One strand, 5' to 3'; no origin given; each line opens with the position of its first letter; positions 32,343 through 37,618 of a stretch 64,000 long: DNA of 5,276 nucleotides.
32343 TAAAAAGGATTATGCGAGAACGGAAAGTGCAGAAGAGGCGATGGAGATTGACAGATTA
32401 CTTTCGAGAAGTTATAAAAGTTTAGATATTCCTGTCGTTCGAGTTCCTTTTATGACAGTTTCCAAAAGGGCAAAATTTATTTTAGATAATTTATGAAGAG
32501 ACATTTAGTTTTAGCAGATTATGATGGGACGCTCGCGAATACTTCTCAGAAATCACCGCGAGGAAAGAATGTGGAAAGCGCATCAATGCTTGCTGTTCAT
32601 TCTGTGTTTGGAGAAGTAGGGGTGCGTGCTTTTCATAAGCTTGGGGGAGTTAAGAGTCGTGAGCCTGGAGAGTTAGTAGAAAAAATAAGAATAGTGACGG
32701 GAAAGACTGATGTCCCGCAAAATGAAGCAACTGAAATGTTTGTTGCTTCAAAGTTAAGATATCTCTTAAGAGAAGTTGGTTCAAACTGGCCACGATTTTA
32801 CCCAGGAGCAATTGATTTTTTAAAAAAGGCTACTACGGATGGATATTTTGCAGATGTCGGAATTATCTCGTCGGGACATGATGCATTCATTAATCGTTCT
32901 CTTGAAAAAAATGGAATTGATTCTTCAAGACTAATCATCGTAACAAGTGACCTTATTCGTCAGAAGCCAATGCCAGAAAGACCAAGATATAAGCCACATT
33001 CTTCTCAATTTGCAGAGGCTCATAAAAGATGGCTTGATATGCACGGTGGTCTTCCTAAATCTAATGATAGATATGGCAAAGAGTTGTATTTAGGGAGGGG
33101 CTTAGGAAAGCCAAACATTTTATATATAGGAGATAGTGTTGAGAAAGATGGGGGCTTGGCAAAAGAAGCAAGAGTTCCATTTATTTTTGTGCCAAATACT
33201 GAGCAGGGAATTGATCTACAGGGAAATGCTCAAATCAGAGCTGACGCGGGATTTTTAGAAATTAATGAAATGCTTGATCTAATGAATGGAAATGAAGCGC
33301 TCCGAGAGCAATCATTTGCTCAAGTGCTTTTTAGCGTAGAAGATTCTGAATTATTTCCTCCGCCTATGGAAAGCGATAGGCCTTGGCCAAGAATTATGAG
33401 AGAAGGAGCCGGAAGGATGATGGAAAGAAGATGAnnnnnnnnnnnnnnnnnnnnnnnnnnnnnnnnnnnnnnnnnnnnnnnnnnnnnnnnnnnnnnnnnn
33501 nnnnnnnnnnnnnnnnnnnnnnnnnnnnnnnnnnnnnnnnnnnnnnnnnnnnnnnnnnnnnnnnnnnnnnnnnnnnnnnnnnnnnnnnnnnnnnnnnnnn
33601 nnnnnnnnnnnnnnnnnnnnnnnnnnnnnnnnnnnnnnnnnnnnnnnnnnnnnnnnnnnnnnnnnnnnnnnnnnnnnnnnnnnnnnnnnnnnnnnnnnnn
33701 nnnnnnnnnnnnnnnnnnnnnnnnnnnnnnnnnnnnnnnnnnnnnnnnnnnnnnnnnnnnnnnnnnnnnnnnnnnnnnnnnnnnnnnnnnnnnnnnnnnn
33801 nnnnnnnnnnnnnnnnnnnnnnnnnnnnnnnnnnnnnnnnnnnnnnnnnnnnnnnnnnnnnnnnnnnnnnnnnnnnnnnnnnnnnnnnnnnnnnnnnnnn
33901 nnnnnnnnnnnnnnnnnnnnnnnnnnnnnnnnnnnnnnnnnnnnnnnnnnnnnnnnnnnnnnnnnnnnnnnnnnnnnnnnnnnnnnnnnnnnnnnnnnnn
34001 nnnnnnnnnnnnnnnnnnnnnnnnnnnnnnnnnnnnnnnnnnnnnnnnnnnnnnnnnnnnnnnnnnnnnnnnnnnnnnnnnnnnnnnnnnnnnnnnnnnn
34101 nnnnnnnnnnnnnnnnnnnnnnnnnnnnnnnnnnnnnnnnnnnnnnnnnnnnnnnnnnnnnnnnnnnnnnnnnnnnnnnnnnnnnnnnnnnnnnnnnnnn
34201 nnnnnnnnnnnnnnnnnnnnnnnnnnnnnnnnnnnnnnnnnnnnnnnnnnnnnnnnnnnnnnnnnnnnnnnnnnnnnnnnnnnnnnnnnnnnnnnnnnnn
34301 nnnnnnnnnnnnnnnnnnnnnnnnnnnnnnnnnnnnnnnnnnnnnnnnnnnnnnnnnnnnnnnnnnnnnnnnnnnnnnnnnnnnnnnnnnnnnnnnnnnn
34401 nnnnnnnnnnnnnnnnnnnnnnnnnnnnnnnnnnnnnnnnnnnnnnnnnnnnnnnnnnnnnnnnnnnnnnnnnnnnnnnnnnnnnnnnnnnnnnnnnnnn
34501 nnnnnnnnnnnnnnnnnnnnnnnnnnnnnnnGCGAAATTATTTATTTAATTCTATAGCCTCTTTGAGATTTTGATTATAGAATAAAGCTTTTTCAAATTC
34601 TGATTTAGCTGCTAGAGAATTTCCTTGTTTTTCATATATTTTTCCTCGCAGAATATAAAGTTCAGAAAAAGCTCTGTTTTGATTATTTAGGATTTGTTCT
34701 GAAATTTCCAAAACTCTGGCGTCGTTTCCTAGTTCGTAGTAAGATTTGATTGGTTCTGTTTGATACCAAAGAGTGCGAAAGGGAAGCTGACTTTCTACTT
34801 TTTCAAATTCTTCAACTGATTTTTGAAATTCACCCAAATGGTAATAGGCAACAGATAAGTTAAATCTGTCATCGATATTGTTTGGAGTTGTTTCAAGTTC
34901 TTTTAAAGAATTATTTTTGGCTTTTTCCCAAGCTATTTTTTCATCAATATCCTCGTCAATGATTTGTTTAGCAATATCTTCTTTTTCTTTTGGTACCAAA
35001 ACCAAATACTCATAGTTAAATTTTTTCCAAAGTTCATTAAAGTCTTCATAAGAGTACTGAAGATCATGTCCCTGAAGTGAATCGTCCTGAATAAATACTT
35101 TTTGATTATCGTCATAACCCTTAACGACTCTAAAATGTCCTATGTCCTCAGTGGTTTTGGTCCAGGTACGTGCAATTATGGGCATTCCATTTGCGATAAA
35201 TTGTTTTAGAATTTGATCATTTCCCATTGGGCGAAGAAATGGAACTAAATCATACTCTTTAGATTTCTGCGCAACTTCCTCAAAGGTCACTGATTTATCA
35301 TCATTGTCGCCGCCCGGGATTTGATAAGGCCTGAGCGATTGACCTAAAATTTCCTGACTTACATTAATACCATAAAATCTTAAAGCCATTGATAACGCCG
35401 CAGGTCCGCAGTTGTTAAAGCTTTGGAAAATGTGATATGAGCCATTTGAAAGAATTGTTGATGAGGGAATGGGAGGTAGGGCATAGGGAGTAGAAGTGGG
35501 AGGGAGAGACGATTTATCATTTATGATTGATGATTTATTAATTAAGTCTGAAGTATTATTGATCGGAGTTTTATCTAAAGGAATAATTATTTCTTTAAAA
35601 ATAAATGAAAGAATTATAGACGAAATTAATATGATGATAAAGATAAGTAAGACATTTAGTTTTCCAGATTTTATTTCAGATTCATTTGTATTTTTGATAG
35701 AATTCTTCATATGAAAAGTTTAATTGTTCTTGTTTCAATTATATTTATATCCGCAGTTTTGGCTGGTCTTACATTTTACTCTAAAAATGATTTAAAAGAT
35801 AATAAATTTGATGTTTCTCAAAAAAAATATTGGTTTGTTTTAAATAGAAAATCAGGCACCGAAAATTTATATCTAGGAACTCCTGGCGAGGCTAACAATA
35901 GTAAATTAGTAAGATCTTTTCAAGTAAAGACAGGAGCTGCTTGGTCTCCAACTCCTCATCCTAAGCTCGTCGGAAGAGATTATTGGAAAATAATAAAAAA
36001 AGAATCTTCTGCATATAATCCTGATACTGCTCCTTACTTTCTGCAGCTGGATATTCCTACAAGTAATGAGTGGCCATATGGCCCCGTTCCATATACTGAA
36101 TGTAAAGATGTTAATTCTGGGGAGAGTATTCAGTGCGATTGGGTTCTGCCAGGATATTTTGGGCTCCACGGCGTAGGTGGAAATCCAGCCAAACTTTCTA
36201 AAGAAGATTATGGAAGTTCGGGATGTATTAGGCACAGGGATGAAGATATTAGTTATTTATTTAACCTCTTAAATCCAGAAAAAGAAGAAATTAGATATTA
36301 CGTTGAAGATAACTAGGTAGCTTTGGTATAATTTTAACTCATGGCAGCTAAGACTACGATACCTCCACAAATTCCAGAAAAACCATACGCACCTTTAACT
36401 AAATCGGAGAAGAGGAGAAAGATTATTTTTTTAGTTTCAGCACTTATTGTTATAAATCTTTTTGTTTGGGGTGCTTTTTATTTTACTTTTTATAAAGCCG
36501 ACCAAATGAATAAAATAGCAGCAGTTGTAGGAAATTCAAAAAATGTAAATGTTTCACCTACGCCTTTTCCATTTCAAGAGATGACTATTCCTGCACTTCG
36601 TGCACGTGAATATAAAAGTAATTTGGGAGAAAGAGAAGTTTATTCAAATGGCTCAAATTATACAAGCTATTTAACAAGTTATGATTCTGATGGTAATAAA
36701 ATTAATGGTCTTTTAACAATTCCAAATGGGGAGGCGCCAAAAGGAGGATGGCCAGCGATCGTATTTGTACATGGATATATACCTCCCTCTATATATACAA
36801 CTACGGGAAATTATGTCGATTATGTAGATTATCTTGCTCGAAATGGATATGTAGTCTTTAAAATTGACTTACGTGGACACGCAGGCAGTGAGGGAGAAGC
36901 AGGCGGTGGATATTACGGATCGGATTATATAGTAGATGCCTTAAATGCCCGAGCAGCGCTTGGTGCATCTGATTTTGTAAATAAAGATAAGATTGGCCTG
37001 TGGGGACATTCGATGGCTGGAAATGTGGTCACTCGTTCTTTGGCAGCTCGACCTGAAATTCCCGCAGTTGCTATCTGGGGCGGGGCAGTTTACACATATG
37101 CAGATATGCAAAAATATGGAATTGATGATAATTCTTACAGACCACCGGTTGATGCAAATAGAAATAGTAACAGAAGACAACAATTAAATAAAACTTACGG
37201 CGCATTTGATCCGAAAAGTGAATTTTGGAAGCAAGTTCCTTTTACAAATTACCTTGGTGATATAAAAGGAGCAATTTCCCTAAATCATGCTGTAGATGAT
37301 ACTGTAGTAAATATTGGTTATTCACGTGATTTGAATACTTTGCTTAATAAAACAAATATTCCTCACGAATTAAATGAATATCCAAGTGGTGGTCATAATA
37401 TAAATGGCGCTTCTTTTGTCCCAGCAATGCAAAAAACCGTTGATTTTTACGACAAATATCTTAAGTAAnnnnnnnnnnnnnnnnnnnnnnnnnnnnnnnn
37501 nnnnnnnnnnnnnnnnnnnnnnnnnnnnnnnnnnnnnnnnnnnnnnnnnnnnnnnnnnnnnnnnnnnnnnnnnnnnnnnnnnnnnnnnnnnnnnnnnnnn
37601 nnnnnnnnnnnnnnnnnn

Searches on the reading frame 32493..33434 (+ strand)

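Call 79: search_protein_families(library=pfam, proteins=[window:32493-33434:+], max_evalue=0.0001)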
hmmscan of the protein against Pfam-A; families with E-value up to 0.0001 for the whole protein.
window:32493-33434:+ (313 aa): 1 family
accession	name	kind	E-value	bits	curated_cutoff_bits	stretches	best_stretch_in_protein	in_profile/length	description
PF13419.12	HAD_2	-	1.7e-07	32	23.8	1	7-162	2-139/178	Haloacid dehalogenase-like hydrolase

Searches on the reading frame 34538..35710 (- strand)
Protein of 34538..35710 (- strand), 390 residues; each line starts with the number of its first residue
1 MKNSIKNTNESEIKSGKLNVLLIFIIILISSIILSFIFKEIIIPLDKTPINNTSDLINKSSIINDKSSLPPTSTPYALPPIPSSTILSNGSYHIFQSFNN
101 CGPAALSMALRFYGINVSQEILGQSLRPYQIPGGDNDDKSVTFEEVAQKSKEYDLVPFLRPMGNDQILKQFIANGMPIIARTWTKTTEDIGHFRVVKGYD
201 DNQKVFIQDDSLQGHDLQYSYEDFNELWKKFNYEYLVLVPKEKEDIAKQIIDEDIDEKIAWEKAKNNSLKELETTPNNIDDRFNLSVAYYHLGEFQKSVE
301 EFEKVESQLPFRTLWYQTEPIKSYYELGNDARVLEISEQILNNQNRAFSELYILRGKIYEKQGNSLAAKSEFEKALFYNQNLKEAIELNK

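Call 56: search_protein_families(library=pfam, proteins=[window:34538-35710:-], max_evalue=0.001)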
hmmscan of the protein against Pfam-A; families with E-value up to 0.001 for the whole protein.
window:34538-35710:- (390 aa): 5 families
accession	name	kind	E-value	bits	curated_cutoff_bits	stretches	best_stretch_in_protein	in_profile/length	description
PF13529.12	Peptidase_C39_2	-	8.4e-13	49.5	24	1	96-209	8-141/143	Peptidase_C39 like family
PF07719.23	TPR_2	-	2.5e-08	33.9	27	0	283-305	5-27/34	Tetratricopeptide repeat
PF03412.21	Peptidase_C39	-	4.3e-08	33.5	22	1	98-230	10-123/133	Peptidase C39 family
PF13181.12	TPR_8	-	1.1e-06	28.8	25.7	0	350-376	2-28/34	Tetratricopeptide repeat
PF13431.12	TPR_17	-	0.00021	21.8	24.4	0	270-298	4-32/34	Tetratricopeptide repeat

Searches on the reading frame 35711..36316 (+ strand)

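Call 16: search_protein_families(library=pfam, proteins=[window:35711-36316:+], max_evalue=0.001)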
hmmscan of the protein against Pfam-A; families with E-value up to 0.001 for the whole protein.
window:35711-36316:+ (201 aa): 1 family
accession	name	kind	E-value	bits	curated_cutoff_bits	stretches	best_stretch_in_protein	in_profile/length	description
PF03734.19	YkuD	-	8.7e-07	30.1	23.4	1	62-189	18-140/146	L,D-transpeptidase catalytic domain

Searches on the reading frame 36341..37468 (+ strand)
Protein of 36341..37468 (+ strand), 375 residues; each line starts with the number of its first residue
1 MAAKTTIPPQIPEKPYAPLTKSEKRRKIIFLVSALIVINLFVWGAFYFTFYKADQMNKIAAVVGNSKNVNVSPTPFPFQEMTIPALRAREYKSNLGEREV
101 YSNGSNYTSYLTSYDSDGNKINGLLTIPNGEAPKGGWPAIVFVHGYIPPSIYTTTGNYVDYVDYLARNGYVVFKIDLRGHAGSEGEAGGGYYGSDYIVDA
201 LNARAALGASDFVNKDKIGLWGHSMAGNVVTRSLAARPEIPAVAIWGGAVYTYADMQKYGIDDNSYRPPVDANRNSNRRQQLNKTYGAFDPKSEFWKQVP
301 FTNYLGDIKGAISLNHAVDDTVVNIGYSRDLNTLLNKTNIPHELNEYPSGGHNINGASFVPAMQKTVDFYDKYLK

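Call 16: search_protein_families(library=pfam, proteins=[window:36341-37468:+], max_evalue=0.001)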
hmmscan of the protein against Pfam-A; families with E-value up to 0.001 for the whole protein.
window:36341-37468:+ (375 aa): 7 families
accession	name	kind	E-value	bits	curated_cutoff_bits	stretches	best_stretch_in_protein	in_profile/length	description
PF12146.15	Hydrolase_4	-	4e-13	49.7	27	1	139-251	6-112/239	Serine aminopeptidase, S33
PF00326.27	Peptidase_S9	-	1.4e-12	48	22.6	1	163-375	8-211/213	Prolyl oligopeptidase family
PF00561.26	Abhydrolase_1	-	1.2e-10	41.9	25.8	1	138-243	1-97/245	alpha/beta hydrolase fold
PF12697.13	Abhydrolase_6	-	4.2e-09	37.8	26.3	1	140-255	1-94/217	Alpha/beta hydrolase family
PF02129.25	Peptidase_S15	-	2e-06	28.2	23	1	117-259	1-140/262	X-Pro dipeptidyl-peptidase (S15 family)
PF01738.24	DLH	-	5.8e-05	23.2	21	0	136-352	12-186/217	Dienelactone hydrolase family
PF08840.17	BAAT_C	-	0.00011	22.7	20.9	1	207-355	13-161/210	BAAT / Acyl-CoA thioester hydrolase C terminal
